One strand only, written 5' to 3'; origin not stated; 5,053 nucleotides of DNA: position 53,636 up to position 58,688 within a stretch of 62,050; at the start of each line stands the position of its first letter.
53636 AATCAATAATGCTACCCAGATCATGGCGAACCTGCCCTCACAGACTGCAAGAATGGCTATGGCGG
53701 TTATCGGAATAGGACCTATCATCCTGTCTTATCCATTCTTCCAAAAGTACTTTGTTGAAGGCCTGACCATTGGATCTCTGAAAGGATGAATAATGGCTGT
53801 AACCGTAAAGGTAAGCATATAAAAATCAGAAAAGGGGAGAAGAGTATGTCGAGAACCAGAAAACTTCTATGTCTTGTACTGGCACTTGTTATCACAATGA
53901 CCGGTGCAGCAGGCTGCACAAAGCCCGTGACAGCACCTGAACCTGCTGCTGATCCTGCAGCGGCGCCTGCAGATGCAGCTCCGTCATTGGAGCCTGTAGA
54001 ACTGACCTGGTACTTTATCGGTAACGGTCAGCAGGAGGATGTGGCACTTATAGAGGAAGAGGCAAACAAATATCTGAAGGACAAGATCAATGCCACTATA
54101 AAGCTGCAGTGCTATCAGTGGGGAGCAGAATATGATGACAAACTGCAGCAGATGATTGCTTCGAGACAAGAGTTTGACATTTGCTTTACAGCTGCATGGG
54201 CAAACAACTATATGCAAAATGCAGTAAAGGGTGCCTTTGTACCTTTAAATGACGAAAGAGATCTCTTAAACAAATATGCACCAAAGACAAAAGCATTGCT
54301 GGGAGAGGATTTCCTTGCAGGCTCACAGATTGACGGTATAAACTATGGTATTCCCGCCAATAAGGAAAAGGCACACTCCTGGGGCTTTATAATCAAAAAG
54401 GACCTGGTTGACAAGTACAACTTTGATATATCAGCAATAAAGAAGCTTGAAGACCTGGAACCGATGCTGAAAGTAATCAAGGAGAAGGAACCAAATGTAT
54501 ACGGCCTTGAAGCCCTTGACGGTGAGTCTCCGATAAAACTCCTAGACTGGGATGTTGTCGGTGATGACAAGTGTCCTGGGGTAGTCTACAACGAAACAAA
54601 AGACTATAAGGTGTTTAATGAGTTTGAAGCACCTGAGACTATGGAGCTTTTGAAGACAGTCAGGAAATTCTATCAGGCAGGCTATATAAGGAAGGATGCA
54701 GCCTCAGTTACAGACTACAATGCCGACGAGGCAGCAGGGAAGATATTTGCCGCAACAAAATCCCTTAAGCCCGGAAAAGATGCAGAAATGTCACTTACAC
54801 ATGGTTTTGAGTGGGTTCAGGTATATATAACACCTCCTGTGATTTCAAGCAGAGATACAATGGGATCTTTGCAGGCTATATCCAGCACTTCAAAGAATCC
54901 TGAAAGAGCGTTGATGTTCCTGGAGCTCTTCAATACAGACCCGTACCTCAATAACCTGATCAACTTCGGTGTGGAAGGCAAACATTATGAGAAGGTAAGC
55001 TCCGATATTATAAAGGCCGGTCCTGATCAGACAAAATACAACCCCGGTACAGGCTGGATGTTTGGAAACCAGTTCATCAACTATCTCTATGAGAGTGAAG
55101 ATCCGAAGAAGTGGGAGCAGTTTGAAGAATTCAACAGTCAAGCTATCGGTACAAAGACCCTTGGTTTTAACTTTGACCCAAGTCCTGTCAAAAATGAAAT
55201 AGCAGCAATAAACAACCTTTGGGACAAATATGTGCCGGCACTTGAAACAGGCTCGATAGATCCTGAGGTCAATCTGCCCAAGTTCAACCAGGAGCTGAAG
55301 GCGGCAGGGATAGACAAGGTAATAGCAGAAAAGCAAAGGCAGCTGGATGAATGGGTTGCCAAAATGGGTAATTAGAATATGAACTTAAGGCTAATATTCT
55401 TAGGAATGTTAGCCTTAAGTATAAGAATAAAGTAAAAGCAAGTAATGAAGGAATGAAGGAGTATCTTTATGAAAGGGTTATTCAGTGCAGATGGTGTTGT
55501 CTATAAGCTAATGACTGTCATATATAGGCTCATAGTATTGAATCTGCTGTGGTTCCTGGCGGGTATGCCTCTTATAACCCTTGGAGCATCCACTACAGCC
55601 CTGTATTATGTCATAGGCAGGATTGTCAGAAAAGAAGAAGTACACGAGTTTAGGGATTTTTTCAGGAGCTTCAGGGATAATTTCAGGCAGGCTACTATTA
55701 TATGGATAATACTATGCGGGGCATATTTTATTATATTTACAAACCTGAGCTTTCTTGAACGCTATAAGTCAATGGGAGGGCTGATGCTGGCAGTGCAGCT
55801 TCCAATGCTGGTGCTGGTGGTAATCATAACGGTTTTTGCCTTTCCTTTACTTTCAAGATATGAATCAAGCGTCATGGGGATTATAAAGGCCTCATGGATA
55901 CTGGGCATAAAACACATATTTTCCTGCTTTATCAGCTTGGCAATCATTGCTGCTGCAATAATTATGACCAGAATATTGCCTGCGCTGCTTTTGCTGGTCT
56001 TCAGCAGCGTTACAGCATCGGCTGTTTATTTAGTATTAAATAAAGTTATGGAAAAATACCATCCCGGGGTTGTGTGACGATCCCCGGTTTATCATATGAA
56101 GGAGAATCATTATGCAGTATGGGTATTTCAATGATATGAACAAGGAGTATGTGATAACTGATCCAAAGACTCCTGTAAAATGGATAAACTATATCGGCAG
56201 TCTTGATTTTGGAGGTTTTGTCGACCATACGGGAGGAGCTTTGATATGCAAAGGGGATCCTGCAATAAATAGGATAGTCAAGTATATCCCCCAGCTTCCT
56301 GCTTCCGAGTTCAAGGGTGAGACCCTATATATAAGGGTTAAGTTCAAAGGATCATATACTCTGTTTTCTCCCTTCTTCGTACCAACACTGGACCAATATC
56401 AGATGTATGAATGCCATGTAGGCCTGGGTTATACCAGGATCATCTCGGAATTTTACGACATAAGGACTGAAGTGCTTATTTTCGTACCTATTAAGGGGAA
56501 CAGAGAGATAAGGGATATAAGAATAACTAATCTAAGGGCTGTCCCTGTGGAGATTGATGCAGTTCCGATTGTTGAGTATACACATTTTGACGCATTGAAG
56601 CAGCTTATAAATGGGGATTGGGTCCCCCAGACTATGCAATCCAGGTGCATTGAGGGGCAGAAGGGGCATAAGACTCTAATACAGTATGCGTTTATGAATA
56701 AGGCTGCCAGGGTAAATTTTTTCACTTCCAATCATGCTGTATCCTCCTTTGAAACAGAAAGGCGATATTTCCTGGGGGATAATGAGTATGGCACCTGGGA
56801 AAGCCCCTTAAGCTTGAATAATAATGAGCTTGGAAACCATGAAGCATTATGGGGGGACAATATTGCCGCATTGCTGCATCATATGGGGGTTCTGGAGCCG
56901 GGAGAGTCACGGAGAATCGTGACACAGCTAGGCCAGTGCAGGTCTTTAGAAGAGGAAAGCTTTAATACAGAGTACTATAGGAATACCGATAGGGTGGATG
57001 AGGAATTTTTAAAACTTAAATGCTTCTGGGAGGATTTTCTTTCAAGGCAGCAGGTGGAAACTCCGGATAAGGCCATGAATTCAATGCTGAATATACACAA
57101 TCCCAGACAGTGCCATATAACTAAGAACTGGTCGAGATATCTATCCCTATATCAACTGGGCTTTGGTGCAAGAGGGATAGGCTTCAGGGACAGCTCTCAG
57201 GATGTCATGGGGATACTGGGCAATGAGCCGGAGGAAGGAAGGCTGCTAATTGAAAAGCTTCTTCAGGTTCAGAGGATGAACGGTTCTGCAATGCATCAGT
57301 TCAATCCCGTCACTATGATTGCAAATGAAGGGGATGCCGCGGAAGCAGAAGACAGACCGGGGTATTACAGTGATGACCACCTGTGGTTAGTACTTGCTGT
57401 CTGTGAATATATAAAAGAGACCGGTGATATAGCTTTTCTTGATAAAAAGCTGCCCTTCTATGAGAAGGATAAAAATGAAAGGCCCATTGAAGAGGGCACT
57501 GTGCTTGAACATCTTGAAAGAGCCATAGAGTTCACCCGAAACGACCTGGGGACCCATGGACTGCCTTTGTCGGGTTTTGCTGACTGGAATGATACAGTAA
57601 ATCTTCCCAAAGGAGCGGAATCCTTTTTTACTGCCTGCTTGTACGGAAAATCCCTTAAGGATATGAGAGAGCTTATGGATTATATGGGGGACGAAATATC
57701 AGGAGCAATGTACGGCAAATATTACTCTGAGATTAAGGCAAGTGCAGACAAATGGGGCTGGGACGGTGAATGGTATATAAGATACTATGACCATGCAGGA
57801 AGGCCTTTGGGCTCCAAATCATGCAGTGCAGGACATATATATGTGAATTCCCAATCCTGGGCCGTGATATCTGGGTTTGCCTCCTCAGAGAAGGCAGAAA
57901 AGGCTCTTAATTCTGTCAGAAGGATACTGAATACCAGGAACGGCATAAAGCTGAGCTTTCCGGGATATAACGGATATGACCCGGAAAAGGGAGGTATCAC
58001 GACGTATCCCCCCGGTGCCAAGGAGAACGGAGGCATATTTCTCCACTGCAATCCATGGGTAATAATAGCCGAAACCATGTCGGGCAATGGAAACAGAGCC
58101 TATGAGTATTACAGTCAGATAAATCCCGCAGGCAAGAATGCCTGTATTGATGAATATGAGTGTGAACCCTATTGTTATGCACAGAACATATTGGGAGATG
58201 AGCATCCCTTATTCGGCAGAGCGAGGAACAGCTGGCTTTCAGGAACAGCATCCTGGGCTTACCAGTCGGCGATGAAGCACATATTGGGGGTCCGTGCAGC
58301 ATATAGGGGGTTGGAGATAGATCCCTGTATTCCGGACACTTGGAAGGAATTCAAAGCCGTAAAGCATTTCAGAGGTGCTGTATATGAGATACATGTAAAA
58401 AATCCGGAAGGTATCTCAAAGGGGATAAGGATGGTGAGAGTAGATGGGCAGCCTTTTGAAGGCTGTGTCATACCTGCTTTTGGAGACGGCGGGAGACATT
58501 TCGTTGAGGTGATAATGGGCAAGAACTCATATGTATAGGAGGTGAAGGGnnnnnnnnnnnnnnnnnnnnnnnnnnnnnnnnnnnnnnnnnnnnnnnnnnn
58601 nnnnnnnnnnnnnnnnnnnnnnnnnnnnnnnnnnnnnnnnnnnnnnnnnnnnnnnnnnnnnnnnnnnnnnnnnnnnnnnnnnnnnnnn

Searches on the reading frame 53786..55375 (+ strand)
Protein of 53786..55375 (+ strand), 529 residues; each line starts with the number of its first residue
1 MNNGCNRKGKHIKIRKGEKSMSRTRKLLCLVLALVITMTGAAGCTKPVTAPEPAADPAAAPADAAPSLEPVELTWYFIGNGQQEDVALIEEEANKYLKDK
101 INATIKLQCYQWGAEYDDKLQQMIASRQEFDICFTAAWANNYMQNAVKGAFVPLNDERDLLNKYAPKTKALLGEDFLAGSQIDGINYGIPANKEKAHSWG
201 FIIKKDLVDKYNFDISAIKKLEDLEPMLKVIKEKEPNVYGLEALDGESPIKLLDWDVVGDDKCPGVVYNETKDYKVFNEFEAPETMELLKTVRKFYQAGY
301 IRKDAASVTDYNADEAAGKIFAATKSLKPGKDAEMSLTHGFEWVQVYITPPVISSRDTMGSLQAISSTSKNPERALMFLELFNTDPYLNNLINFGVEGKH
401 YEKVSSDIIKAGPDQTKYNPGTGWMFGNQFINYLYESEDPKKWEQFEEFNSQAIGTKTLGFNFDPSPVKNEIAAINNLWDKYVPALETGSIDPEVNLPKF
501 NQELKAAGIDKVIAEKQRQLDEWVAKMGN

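Call 59: search_protein_families(library=pfam, proteins=[window:53786-55375:+], max_evalue=1e-12)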
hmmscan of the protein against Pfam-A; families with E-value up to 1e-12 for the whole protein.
window:53786-55375:+ (529 aa): 1 family
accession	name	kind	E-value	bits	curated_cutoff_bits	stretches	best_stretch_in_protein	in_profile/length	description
PF12010.13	DUF3502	-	2e-31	108.6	24.4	1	458-525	2-69/69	Domain of unknown function (DUF3502)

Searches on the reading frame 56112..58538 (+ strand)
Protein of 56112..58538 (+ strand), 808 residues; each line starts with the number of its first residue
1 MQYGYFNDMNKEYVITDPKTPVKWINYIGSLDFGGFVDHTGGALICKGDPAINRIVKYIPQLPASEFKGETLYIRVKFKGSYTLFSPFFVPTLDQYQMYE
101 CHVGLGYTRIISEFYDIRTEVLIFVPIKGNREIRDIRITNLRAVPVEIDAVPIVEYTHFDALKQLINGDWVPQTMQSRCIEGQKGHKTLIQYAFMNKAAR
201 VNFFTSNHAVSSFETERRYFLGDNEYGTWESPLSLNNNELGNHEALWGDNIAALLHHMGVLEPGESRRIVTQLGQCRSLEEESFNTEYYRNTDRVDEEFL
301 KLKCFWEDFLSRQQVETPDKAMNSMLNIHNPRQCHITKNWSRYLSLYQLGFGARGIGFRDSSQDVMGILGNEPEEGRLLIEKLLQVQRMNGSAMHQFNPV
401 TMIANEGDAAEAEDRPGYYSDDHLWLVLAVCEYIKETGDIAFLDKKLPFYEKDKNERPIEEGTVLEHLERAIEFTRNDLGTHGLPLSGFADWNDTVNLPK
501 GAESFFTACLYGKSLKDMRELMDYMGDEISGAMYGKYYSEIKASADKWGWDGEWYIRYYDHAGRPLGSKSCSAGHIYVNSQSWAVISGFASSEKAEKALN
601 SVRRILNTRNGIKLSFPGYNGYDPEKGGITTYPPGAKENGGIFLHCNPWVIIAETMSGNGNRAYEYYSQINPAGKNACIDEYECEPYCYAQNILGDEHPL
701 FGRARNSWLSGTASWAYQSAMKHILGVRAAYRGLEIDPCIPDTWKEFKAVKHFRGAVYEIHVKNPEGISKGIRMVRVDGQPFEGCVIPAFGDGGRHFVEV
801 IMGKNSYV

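Call 59: search_protein_families(library=pfam, proteins=[window:56112-58538:+], max_evalue=1e-12)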
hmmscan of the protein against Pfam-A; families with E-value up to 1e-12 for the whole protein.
window:56112-58538:+ (808 aa): 2 families
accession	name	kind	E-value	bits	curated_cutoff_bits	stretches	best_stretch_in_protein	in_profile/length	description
PF17167.11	Glyco_hydro_94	-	1.4e-130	436.2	27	1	305-726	1-420/420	Glycosyl hydrolase 94 superfamily, catalytic domain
PF06165.18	GH94_b-supersand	-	1.8e-48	165.6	23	1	21-274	1-251/251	Glycosyl hydrolase 94, supersandwich domain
